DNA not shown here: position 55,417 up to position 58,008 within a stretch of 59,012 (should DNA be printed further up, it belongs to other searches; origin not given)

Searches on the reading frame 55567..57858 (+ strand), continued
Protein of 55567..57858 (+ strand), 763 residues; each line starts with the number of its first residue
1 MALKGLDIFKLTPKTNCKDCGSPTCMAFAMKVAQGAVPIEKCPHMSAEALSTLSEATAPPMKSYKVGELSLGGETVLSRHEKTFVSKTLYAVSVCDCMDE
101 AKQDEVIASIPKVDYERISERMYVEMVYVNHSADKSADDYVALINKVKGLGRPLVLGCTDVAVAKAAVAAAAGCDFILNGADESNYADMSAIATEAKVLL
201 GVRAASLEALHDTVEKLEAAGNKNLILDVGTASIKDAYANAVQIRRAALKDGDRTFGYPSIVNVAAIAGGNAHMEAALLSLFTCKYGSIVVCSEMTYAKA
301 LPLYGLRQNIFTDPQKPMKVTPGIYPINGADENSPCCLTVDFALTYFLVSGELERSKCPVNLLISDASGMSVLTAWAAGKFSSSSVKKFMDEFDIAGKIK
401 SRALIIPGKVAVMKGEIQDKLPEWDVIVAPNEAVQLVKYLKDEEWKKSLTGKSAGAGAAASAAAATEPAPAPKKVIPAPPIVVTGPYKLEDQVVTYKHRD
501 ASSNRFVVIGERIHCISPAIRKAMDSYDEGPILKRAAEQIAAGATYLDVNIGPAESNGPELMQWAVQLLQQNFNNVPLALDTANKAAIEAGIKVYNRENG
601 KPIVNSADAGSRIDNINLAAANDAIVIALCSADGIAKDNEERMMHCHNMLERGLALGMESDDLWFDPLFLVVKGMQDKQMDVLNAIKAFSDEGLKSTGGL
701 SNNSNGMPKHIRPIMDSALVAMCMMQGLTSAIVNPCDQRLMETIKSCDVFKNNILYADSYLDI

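Call 36: find_encoding_contigs(protein=P0363, flank=8000, max_places=5)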
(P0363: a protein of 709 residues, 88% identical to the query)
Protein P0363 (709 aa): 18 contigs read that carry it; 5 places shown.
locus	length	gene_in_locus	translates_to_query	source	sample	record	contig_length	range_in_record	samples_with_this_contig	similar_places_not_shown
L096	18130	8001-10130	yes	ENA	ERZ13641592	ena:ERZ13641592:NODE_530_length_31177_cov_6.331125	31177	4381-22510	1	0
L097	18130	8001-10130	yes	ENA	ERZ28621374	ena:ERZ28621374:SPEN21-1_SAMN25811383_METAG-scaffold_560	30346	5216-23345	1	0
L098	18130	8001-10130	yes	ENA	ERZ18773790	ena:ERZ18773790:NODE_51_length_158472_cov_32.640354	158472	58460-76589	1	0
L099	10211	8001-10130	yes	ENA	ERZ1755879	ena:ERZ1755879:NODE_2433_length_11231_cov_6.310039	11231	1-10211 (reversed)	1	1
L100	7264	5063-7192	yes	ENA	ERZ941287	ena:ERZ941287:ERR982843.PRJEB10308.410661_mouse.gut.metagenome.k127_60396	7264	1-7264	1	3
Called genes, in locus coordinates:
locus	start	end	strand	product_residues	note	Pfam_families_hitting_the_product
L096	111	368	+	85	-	PF12675:DUF3795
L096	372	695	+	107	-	PF04993:TfoX_N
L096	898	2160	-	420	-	PF05893:LuxC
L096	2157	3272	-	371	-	PF04443:LuxE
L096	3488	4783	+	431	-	-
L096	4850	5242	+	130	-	-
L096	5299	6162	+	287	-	PF02517:Rce1-like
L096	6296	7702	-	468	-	PF00285:Citrate_synt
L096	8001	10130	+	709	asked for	PF18537:CODH_A_N, PF03598:CdhC, PF19436:ACS_CODH_B_C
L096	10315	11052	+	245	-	PF01520:Amidase_3, PF06347:SH3_4 (weak), PF08239:SH3_3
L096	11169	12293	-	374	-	PF03462:PCRF, PF00472:RF-1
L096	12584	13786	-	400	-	PF07221:GlcNAc_2-epim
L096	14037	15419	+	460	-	-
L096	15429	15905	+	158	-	-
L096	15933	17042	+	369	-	PF01979:Amidohydro_1, PF07969:Amidohydro_3 (faint)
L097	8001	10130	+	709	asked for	PF18537:CODH_A_N, PF03598:CdhC, PF19436:ACS_CODH_B_C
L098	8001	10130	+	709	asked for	PF18537:CODH_A_N, PF03598:CdhC, PF19436:ACS_CODH_B_C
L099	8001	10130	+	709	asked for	PF18537:CODH_A_N, PF03598:CdhC, PF19436:ACS_CODH_B_C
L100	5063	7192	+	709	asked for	PF18537:CODH_A_N, PF03598:CdhC, PF19436:ACS_CODH_B_C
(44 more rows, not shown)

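Call 37: find_encoding_contigs(protein=P0272, flank=10000, max_places=3)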
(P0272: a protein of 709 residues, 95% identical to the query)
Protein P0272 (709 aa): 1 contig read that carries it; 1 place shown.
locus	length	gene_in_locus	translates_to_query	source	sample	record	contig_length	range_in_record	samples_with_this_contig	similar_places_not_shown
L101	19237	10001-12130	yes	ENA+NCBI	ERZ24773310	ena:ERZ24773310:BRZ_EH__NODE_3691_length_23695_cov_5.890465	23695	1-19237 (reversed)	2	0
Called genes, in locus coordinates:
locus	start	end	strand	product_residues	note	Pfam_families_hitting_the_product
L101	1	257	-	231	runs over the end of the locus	PF02463:SMC_N, PF00005:ABC_tran, PF13304:AAA_21 (faint)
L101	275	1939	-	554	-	PF25919:BSH_CusB (faint), PF25997:BSH_YhbJ (faint), PF00364:Biotin_lipoyl (faint), PF25917:BSH_RND, PF25935:BSH_LcnD (faint), PF25984:BSH_YknX (faint), PF25917:BSH_RND (weak), PF25973:BSH_CzcB (weak)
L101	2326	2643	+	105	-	PF26551:DUF8180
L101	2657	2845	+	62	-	PF10133:CooT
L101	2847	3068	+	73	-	-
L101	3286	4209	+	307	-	PF02219:MTHFR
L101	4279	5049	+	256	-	PF01656:CbiA, PF02374:ArsA_ATPase (weak), PF10609:ParA (faint), PF13614:AAA_31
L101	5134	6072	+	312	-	PF03599:CdhD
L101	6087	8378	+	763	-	PF04060:FeS, PF03599:CdhD, PF00809:Pterin_bind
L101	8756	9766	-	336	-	PF02574:S-methyl_trans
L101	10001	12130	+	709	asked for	PF18537:CODH_A_N, PF03598:CdhC, PF19436:ACS_CODH_B_C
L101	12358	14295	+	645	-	PF00111:Fer2, PF17650:RACo_linker, PF17651:Raco_middle, PF14574:RACo_C_ter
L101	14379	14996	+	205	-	PF12654:DUF3786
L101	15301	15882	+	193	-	PF07155:ECF-ribofla_trS, PF12822:ECF_trnsprt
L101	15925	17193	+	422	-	PF08245:Mur_ligase_M, PF02875:Mur_ligase_C, PF27239:FOL3_C (weak)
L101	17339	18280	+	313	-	PF00254:FKBP_C, PF05698:Trigger_C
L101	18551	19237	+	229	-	?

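Call 38: find_encoding_contigs(protein=P0280, flank=10000, max_places=3)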
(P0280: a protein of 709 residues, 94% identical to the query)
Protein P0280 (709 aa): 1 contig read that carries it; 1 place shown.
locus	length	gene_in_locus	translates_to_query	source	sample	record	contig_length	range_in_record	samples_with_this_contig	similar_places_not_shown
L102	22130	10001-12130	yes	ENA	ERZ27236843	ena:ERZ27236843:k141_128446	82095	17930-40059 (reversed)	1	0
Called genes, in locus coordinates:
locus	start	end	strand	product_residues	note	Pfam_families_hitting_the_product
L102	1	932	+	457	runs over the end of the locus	PF00291:PALP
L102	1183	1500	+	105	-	-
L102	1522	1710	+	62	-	PF10133:CooT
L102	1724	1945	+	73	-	-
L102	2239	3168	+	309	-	PF02219:MTHFR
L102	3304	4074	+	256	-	PF01656:CbiA, PF02374:ArsA_ATPase (weak), PF10609:ParA (faint), PF13614:AAA_31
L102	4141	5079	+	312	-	PF03599:CdhD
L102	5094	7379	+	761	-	PF04060:FeS, PF03599:CdhD, PF00809:Pterin_bind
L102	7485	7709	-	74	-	PF14354:Lar_restr_allev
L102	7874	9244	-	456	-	PF11193:DUF2812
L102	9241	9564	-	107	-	PF03551:PadR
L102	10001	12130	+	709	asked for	PF18537:CODH_A_N, PF03598:CdhC, PF19436:ACS_CODH_B_C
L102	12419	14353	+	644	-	PF00111:Fer2, PF17650:RACo_linker, PF17651:Raco_middle, PF14574:RACo_C_ter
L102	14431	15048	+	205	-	PF12654:DUF3786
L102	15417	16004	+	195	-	PF07694:5TM-5TMR_LYT (weak), PF07155:ECF-ribofla_trS, PF12822:ECF_trnsprt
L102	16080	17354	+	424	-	PF08245:Mur_ligase_M, PF02875:Mur_ligase_C, PF27239:FOL3_C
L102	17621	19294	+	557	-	PF01268:FTHFS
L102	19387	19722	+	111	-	-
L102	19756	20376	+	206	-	PF04961:FTCD_C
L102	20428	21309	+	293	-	PF00763:THF_DHG_CYH, PF02882:THF_DHG_CYH_C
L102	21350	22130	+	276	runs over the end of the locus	PF01226:Form_Nir_trans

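Call 41: search_solved_structures(query=window:55567-57858:+, max_evalue=1e-10, show_alignments=3)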
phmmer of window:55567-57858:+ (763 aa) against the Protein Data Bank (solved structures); distinct sequences matched with E-value up to 1e-10: 19.
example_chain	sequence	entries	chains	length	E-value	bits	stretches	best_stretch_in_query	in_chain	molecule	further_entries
9fzy_F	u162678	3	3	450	2e-144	485.8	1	1-442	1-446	Corrinoid iron-sulfur protein large subunit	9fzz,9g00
2h9a_A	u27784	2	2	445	4.9e-87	296.1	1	1-442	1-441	Carbon monoxide dehydrogenase corrinoid/iron-sulfur protein, gamma subunit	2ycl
4c1n_A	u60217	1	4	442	1.8e-86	294.2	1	3-442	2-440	CARBON MONOXIDE DEHYDROGENASE CORRINOID/IRON-SULFUR PROTEIN, GAMMA SUBUNIT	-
4djd_C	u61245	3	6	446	3.7e-86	293.2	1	1-440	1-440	Corrinoid/iron-sulfur protein large subunit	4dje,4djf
1f6y_A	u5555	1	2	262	9.8e-35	123.2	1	507-761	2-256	5-METHYLTETRAHYDROFOLATE CORRINOID/IRON SULFUR PROTEIN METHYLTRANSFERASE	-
2e7f_A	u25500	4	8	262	2.6e-34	121.8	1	507-761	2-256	5-methyltetrahydrofolate corrinoid/iron sulfur protein methyltransferase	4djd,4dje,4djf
2ogy_A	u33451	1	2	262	3.1e-33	118.3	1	507-761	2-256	5-methyltetrahydrofolate corrinoid/iron sulfur protein methyltransferase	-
2yci_X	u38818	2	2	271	4.3e-32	114.5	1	502-761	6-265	5-METHYLTETRAHYDROFOLATE CORRINOID/IRON SULFUR PROTEIN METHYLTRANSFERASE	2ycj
2yck_X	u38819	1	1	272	4.3e-32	114.5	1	502-761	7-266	5-METHYLTETRAHYDROFOLATE CORRINOID/IRON SULFUR PROTEIN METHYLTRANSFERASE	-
1q7m_A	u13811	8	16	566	1.1e-22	83.3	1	503-747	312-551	5-methyltetrahydrofolate S-homocysteine methyltransferase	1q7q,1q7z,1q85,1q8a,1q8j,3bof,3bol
4o0q_A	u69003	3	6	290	1.1e-20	76.7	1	503-747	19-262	Dihydropteroate synthase DHPS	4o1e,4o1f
5von_A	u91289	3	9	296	6.3e-13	51.1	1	506-734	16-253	5-methyltetrahydrofolate homocysteine S-methyltransferase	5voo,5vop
9cbp_A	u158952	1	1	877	2.7e-12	49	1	492-734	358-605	Methionine synthase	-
9cbr_A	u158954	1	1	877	2.8e-12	49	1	492-734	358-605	Methionine synthase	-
9cbo_A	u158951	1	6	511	4.3e-12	48.4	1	507-734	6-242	Methionine synthase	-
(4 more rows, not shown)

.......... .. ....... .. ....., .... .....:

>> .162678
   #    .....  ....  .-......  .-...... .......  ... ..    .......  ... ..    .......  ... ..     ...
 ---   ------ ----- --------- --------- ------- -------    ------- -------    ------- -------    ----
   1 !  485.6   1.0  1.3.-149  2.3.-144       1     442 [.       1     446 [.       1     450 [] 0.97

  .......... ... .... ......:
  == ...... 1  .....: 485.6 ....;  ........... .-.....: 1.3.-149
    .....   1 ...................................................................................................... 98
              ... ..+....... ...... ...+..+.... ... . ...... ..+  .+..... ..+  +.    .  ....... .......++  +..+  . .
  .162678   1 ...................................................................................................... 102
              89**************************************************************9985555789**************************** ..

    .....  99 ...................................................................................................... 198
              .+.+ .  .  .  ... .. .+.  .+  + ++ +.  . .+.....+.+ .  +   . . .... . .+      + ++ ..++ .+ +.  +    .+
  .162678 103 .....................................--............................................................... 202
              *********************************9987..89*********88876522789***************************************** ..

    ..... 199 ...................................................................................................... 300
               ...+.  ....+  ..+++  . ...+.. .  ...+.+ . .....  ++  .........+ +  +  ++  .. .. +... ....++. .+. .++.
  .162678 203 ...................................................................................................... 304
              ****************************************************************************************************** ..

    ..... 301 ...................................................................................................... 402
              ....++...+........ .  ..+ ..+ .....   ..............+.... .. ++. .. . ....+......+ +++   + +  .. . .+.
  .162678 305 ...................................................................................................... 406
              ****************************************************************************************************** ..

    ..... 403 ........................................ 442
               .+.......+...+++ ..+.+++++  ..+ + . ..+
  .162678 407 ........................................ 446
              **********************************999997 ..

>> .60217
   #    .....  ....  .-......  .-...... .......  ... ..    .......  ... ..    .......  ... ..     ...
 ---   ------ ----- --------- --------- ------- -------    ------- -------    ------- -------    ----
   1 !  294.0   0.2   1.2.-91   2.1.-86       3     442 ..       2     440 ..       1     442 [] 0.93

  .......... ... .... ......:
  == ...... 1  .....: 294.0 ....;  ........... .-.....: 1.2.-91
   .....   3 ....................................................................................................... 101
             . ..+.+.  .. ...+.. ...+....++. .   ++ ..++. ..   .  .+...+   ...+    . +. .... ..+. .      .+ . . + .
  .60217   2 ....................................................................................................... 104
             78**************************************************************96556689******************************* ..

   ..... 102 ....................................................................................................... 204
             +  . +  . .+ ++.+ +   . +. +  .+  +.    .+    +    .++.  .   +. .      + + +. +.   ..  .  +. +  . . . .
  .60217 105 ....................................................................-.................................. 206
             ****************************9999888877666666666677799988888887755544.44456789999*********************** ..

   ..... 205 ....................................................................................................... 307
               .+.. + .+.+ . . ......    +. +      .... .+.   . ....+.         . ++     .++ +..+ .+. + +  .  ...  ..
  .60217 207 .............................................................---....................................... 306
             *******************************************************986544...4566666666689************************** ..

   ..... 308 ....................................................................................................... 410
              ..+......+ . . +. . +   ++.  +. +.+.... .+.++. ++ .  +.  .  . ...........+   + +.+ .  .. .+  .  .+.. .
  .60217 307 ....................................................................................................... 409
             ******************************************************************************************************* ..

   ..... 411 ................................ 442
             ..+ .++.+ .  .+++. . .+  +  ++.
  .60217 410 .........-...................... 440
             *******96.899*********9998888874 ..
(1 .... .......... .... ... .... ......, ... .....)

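Call 42: list_cluster_members(proteins=[P0025, P0047, P0033, P0006, P0002, P0091, P0095])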
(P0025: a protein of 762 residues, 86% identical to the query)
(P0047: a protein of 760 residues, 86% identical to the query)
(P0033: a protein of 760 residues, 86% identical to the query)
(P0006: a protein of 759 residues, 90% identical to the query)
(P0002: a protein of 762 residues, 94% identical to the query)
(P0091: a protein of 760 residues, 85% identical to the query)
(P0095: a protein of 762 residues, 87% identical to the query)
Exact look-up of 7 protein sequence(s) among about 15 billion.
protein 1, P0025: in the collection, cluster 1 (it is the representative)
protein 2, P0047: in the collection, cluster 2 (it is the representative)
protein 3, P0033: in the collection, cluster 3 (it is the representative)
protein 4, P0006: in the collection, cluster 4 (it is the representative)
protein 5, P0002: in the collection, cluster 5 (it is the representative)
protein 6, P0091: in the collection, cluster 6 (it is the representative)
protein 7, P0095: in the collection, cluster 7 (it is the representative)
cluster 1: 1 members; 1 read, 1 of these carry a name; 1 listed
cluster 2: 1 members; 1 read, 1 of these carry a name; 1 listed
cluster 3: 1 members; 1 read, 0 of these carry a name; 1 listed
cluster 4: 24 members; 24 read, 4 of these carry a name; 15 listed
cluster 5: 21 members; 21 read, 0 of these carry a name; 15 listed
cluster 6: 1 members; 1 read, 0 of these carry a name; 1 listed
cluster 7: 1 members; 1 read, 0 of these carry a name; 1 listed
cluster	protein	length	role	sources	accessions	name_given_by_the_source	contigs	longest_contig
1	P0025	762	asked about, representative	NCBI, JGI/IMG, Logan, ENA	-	acetyl-CoA decarbonylase/synthase complex subunit gamma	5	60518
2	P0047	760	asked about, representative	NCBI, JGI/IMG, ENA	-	acetyl-CoA decarbonylase/synthase complex subunit gamma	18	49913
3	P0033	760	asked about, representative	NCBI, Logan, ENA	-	-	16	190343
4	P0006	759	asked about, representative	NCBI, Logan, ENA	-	-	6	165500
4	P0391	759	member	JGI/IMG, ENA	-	acetyl-CoA decarbonylase/synthase complex subunit gamma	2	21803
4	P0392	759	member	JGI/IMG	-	acetyl-CoA decarbonylase/synthase complex subunit gamma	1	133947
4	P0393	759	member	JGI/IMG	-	acetyl-CoA decarbonylase/synthase complex subunit gamma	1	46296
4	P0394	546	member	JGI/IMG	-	5-methyltetrahydrofolate corrinoid/iron sulfur protein methyltransferase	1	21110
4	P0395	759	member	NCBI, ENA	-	-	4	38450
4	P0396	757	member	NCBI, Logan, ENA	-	-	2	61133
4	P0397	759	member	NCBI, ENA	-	-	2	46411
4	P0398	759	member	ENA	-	-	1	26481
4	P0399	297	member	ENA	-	-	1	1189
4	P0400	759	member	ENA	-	-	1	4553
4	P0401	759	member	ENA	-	-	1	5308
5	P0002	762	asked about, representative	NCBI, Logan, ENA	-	-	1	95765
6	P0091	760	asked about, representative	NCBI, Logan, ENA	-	-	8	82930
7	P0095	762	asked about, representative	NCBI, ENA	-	-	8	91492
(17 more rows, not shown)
